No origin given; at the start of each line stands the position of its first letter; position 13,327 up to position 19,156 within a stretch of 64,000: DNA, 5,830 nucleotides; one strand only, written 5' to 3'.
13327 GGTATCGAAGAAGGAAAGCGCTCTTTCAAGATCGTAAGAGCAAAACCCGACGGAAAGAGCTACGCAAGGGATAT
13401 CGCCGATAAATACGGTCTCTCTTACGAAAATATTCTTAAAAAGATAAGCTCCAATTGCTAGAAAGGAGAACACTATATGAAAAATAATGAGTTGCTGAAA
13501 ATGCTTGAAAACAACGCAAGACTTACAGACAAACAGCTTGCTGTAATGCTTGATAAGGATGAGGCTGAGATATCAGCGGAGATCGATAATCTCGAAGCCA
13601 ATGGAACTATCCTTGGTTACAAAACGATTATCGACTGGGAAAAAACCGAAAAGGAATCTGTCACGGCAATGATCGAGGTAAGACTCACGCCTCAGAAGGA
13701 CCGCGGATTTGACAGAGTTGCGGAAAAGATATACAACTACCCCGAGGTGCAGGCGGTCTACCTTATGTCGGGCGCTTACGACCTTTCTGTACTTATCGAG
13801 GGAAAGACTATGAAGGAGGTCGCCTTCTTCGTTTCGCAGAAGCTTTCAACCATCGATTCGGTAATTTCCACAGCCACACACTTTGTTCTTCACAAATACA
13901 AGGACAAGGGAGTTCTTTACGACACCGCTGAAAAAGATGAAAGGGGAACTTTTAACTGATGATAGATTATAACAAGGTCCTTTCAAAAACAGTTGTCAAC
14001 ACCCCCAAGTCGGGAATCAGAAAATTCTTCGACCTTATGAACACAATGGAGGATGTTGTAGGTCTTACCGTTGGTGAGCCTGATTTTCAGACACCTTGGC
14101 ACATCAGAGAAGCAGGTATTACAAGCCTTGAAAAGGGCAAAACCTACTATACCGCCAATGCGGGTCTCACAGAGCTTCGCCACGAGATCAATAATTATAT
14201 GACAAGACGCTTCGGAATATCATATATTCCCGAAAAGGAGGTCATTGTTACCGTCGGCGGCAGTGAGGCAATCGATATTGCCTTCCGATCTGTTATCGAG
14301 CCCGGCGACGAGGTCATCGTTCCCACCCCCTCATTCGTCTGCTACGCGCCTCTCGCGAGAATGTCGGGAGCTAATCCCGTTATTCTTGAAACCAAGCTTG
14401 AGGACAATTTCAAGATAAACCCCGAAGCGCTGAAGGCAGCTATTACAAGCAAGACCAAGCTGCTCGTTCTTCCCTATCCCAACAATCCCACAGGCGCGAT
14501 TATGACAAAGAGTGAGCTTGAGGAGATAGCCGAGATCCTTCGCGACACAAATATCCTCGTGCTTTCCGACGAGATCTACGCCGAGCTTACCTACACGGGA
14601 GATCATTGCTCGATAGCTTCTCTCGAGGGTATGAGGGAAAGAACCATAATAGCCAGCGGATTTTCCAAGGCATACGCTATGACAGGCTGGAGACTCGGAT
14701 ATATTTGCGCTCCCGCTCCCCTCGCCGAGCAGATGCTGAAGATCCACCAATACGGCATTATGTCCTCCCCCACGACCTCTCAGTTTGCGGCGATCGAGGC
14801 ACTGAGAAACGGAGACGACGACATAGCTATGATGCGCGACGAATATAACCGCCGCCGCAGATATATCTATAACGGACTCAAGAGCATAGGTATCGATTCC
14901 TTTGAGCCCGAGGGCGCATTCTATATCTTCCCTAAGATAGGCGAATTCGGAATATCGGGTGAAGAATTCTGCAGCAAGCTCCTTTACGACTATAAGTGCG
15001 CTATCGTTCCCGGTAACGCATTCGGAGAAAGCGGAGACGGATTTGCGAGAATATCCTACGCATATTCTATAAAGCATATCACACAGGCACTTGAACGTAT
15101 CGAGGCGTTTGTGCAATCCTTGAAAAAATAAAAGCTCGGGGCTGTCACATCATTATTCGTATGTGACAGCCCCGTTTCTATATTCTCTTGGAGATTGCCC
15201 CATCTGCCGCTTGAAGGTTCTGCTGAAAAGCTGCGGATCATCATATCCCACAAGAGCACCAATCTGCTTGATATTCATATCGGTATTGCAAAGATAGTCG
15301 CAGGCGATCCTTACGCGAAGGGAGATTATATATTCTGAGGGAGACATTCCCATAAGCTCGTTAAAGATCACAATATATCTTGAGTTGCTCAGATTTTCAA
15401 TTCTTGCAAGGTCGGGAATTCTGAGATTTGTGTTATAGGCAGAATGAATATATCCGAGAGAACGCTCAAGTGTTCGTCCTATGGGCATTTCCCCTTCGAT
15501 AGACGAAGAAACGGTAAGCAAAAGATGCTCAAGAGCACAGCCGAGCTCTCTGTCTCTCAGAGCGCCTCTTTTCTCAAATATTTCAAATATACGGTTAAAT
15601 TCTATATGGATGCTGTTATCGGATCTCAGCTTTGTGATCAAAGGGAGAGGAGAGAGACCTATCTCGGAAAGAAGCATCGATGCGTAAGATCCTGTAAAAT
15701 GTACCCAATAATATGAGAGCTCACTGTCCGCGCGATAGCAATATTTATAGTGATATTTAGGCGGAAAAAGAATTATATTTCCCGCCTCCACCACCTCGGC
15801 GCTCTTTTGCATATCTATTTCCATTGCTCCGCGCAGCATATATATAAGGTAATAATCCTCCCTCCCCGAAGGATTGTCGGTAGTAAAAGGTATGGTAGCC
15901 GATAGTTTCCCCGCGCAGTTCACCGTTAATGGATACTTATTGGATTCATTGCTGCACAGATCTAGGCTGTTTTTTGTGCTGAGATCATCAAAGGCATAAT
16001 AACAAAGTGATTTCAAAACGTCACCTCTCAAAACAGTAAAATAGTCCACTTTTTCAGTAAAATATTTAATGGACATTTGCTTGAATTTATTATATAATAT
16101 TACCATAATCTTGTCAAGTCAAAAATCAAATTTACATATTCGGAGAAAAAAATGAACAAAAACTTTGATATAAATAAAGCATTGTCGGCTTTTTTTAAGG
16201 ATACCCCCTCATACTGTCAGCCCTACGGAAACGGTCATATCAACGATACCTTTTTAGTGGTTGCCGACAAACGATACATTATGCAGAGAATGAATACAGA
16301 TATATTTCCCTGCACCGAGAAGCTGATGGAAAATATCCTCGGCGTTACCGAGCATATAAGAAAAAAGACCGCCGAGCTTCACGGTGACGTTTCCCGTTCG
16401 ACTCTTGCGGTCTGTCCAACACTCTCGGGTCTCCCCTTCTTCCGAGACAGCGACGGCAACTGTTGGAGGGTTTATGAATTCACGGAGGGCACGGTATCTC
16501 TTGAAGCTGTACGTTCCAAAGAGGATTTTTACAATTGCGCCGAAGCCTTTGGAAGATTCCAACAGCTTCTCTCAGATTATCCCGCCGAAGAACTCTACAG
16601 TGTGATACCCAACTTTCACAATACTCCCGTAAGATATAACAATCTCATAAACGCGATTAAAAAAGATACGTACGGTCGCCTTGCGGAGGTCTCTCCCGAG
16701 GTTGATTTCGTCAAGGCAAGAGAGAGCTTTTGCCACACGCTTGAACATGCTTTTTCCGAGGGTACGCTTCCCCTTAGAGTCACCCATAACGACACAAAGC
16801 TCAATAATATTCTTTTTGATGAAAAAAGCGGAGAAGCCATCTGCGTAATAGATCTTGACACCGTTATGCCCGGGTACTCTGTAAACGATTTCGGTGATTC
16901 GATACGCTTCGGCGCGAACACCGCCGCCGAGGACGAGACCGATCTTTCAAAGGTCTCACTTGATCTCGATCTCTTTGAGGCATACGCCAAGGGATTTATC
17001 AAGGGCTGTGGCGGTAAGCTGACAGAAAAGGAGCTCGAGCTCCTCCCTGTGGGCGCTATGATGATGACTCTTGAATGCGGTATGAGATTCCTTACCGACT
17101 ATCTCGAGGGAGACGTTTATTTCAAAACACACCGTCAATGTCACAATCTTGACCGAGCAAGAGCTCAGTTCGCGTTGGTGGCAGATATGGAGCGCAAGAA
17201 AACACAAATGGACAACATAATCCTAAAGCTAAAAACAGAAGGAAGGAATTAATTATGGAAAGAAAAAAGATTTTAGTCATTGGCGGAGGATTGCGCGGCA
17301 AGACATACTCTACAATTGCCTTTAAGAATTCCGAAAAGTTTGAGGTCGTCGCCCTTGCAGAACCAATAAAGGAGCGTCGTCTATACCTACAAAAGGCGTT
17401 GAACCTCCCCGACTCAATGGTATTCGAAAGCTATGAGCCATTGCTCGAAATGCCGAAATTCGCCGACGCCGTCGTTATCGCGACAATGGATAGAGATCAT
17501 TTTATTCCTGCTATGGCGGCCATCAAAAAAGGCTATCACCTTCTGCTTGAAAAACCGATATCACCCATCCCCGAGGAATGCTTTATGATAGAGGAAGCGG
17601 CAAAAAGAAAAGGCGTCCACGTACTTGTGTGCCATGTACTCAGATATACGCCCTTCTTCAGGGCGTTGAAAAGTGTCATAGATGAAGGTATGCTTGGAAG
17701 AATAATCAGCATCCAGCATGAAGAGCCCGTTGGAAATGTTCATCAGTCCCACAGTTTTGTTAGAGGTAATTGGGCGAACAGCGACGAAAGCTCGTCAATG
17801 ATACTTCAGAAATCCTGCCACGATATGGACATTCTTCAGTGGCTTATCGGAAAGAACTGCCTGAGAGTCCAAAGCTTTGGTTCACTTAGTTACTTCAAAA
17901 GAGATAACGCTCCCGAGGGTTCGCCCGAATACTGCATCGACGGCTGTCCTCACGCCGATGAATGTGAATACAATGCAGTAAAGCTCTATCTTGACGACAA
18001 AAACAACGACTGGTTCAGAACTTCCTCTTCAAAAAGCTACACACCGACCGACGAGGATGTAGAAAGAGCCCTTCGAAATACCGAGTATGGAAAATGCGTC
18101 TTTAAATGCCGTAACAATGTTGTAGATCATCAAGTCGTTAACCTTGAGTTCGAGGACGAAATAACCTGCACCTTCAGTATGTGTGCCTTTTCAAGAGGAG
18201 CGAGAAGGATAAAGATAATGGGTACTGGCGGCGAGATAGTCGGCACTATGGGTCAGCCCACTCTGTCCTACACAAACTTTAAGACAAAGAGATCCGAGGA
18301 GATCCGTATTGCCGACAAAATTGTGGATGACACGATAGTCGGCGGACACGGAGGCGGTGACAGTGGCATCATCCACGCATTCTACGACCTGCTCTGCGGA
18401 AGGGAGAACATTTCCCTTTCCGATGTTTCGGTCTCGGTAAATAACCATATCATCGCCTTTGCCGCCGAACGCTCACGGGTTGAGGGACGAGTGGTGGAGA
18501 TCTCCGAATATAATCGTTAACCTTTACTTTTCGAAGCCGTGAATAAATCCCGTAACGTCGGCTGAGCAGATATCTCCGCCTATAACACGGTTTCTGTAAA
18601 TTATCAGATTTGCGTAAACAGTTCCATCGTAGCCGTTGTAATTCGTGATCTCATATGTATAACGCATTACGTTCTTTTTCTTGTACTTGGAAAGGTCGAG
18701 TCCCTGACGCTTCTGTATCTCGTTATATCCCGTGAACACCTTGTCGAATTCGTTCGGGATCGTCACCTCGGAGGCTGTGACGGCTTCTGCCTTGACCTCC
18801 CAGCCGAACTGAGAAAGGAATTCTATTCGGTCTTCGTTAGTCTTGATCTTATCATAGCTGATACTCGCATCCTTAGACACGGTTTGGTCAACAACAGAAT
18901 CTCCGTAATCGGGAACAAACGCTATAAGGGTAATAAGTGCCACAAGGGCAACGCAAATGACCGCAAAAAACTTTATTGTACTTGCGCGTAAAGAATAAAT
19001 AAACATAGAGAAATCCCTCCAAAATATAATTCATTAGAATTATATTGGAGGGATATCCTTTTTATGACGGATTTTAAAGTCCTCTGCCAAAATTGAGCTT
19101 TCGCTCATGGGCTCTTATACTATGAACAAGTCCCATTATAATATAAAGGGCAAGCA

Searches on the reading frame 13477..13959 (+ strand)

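Call 6: search_protein_families(library=pfam, proteins=[window:13477-13959:+], max_evalue=0.001)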
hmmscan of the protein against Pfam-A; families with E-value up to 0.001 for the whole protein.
window:13477-13959:+ (160 aa): 2 families
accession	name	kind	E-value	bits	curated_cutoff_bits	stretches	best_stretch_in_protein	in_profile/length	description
PF01037.27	AsnC_trans_reg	-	3.1e-16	59.5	25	1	66-139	1-72/73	Lrp/AsnC ligand binding domain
PF22482.2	AsnC_trans_reg_3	-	0.00094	19.7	24.4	0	60-144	3-89/95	PF0864 C-terminal dimeric alpha+beta barrel domain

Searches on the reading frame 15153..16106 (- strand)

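Call 69: search_protein_families(library=pfam, proteins=[window:15153-16106:-], max_evalue=0.0001)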
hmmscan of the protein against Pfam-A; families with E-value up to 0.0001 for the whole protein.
window:15153-16106:- (317 aa): 3 families
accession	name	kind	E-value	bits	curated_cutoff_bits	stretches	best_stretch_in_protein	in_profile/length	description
PF12833.13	HTH_18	-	4.7e-20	72.1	33.6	1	233-311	1-79/80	Helix-turn-helix domain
PF00165.29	HTH_AraC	-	2.6e-17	62.9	26.6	1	274-311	6-42/42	Bacterial regulatory helix-turn-helix proteins, AraC family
PF02311.25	AraC_binding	-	3.6e-07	30.4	21.1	1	81-195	20-134/135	AraC-like ligand binding domain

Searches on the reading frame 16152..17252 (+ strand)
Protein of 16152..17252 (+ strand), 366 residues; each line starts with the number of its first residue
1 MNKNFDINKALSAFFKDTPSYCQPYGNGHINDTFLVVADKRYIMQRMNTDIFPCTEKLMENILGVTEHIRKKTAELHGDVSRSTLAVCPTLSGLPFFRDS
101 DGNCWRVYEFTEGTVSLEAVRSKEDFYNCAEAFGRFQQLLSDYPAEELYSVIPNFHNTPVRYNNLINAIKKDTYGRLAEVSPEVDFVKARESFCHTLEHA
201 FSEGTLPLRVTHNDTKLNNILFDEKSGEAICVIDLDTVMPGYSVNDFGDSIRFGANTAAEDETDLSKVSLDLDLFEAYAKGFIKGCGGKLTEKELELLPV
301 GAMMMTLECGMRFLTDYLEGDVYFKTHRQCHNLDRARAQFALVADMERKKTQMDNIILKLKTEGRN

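Call 69: search_protein_families(library=pfam, proteins=[window:16152-17252:+], max_evalue=0.0001)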
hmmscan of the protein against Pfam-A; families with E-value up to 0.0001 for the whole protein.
window:16152-17252:+ (366 aa): 1 family
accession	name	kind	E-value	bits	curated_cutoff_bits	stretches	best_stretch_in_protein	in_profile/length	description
PF01636.29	APH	-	9e-14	52.2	23.2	1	23-254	3-214/239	Phosphotransferase enzyme family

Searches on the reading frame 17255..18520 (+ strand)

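Call 69: search_protein_families(library=pfam, proteins=[window:17255-18520:+], max_evalue=0.0001)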
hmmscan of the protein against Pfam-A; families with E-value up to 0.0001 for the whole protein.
window:17255-18520:+ (421 aa): 3 families
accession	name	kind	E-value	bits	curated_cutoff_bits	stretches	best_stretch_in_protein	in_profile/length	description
PF01408.29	GFO_IDH_MocA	-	2.9e-17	63.9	24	1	5-125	2-118/120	Oxidoreductase family, NAD-binding Rossmann fold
PF22725.1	GFO_IDH_MocA_C3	-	7.7e-13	49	27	1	135-210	1-73/124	GFO/IDH/MocA C-terminal domain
PF02894.22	GFO_IDH_MocA_C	-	2e-12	47.8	22.9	1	139-416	1-218/218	Oxidoreductase family, C-terminal alpha/beta domain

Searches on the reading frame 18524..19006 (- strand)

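Call 6: search_protein_families(library=pfam, proteins=[window:18524-19006:-], max_evalue=0.001)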
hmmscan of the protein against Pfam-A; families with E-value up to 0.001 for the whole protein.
window:18524-19006:- (160 aa): 1 family
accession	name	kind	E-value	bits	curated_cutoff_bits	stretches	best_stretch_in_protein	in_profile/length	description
PF16112.10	DUF4830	-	6e-35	119.9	23.5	1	63-146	1-84/84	Domain of unknown function (DUF4830)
